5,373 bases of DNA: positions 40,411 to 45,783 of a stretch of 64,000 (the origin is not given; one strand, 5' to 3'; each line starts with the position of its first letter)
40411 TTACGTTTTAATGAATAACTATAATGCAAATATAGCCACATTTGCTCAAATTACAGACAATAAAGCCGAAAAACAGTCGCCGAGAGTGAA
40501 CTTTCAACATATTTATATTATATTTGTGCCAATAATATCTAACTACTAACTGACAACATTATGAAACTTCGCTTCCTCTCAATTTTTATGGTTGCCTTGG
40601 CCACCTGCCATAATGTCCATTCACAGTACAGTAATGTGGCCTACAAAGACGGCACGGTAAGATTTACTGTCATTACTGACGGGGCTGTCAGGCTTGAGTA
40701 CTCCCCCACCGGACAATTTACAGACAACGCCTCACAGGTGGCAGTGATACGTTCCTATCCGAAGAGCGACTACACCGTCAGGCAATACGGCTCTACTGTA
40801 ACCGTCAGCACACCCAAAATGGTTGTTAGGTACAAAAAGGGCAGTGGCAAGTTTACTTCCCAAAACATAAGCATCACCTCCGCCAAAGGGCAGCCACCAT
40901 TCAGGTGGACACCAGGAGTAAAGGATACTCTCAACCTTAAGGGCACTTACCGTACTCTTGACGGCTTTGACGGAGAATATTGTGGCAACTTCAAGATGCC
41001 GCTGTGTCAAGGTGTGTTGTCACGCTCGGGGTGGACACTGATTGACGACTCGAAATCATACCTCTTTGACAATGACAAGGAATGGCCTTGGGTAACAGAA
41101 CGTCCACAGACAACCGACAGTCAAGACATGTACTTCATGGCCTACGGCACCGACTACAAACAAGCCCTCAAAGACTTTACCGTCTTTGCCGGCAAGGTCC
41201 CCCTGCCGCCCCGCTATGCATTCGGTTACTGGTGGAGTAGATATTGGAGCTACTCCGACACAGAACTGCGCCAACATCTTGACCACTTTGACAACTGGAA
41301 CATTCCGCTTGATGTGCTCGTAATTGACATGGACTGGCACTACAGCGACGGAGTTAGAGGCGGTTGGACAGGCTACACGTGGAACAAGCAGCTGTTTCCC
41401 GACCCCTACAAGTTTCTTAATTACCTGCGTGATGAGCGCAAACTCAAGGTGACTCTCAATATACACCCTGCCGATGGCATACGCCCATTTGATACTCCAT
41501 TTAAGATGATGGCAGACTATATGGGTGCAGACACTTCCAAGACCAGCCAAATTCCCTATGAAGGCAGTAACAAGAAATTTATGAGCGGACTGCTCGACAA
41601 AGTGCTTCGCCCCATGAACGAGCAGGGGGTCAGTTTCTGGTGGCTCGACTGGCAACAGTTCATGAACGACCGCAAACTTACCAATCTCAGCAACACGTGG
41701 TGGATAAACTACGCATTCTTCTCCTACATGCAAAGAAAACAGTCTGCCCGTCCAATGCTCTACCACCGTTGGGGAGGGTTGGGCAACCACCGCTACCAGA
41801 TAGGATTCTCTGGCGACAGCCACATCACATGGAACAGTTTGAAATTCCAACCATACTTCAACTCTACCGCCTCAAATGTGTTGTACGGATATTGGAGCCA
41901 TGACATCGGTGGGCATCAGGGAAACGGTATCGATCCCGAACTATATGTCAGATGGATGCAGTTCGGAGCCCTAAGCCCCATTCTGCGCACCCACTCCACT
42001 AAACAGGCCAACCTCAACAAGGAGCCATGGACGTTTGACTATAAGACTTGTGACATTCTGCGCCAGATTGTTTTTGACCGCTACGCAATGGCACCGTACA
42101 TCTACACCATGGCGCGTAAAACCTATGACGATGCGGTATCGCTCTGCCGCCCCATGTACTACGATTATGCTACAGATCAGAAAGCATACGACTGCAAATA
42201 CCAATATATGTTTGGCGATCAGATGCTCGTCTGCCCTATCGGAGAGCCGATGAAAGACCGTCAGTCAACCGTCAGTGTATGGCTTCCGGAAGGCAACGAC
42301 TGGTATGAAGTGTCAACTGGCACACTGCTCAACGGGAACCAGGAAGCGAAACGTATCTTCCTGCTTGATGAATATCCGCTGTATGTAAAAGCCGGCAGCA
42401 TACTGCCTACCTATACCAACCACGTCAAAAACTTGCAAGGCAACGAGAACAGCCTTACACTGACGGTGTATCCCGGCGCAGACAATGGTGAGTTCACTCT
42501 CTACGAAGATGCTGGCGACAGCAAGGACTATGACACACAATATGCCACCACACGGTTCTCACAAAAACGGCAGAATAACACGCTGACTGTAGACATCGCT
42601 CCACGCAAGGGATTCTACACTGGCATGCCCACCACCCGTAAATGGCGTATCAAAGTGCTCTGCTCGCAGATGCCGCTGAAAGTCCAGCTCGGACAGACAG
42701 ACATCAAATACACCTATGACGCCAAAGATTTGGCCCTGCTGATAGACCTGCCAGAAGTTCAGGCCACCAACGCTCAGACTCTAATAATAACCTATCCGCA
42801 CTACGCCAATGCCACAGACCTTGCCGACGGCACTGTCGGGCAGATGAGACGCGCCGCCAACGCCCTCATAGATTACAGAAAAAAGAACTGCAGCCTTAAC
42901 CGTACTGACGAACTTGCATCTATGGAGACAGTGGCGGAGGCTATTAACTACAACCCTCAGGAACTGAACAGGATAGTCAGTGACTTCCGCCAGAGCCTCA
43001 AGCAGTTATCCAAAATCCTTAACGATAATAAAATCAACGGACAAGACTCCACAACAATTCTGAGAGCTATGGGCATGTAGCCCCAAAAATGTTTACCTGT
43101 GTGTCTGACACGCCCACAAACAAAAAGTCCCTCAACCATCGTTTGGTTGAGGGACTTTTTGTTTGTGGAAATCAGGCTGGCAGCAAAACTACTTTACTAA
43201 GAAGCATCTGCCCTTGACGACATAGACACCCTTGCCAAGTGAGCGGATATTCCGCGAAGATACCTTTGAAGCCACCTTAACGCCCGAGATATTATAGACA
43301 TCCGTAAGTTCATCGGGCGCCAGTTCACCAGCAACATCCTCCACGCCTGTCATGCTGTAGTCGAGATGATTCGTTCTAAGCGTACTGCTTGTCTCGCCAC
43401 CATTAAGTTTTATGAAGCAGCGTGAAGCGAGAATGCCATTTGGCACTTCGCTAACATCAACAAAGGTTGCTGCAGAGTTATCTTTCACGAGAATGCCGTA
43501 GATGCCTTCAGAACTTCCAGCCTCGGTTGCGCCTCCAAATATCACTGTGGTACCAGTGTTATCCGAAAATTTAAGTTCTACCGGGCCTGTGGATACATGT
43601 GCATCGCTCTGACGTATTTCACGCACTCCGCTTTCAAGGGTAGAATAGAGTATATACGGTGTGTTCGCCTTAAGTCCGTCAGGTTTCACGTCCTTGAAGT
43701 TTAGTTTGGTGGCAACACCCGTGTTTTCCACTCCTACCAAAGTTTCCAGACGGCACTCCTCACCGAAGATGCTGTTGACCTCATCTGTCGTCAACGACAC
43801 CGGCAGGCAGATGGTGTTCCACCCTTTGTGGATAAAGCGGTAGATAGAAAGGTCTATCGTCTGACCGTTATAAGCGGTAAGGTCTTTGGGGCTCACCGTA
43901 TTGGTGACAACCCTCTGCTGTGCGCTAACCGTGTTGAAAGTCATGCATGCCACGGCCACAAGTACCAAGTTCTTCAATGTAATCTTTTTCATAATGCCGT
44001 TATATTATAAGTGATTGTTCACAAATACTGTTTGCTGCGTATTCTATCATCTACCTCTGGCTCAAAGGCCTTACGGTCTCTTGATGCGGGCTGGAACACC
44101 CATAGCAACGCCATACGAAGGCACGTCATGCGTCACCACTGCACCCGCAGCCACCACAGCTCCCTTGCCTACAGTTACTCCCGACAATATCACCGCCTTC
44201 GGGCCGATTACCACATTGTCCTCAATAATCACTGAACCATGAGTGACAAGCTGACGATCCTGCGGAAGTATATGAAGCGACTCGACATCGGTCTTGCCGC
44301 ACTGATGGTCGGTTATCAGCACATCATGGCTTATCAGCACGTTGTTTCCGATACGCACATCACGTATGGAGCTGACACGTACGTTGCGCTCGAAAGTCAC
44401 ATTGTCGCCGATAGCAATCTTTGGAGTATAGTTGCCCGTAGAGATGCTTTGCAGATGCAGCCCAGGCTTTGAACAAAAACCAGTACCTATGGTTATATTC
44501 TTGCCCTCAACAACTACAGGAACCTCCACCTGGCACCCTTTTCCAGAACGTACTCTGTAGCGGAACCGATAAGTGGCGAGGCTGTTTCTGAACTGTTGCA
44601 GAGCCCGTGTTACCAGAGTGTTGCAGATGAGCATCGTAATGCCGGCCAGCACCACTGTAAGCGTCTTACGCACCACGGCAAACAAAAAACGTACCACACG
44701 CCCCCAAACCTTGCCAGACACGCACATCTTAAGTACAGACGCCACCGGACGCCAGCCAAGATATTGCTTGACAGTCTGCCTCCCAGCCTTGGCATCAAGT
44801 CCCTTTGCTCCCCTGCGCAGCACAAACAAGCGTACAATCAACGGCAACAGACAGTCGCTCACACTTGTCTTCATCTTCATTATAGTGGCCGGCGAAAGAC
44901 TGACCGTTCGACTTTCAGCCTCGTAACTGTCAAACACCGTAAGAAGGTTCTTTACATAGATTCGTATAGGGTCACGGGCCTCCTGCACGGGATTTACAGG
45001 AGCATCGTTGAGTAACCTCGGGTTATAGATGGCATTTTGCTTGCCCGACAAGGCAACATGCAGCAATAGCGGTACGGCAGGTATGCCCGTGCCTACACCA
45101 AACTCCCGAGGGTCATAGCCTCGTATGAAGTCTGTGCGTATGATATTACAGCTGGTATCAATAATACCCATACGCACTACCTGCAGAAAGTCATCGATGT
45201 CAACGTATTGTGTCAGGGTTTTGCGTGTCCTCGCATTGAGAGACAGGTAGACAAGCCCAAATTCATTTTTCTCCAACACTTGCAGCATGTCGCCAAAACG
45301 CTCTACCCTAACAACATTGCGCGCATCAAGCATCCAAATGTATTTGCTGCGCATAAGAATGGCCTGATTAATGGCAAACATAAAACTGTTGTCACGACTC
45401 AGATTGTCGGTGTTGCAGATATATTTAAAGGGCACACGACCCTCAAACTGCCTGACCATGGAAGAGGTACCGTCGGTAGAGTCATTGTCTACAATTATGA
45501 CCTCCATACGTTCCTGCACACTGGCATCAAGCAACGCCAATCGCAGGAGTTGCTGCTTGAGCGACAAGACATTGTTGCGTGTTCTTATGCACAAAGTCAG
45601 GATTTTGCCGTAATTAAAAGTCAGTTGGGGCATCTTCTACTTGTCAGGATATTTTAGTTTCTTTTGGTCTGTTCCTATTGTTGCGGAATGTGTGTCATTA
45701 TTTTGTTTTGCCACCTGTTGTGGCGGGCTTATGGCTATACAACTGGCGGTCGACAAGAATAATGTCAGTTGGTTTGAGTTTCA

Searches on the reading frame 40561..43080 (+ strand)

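Call 64: search_protein_families(library=pfam, proteins=[window:40561-43080:+], max_evalue=0.00001)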
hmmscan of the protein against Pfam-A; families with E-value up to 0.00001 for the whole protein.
window:40561-43080:+ (839 aa): 3 families
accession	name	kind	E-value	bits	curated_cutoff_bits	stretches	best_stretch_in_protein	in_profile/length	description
PF01055.32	Glyco_hydro_31_2nd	-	2.7e-55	188.4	23.5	1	214-517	2-328/328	Glycosyl hydrolases family 31 TIM-barrel domain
PF17137.9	DUF5110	-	3.3e-22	78.7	27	1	632-700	2-69/71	Domain of unknown function (DUF5110)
PF21365.3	Glyco_hydro_31_3rd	-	1.4e-21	77.2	24.4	1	527-615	3-87/87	Glycosyl hydrolase family 31 C-terminal domain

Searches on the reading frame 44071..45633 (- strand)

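Call 111: search_protein_families(library=pfam, proteins=[window:44071-45633:-], max_evalue=0.00001)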
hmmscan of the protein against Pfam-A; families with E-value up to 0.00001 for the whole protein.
window:44071-45633:- (520 aa): 3 families
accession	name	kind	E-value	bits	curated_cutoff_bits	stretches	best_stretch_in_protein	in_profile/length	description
PF00535.33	Glycos_transf_2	-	1.3e-10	42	23.3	1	32-140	15-123/168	Glycosyl transferase family 2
PF00132.30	Hexapep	-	4.9e-10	39.1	27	1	468-502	2-36/36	Bacterial transferase hexapeptide (six repeats)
PF14602.12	Hexapep_2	-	1.6e-08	34.5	27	1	468-501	2-33/34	Hexapeptide repeat of succinyl-transferase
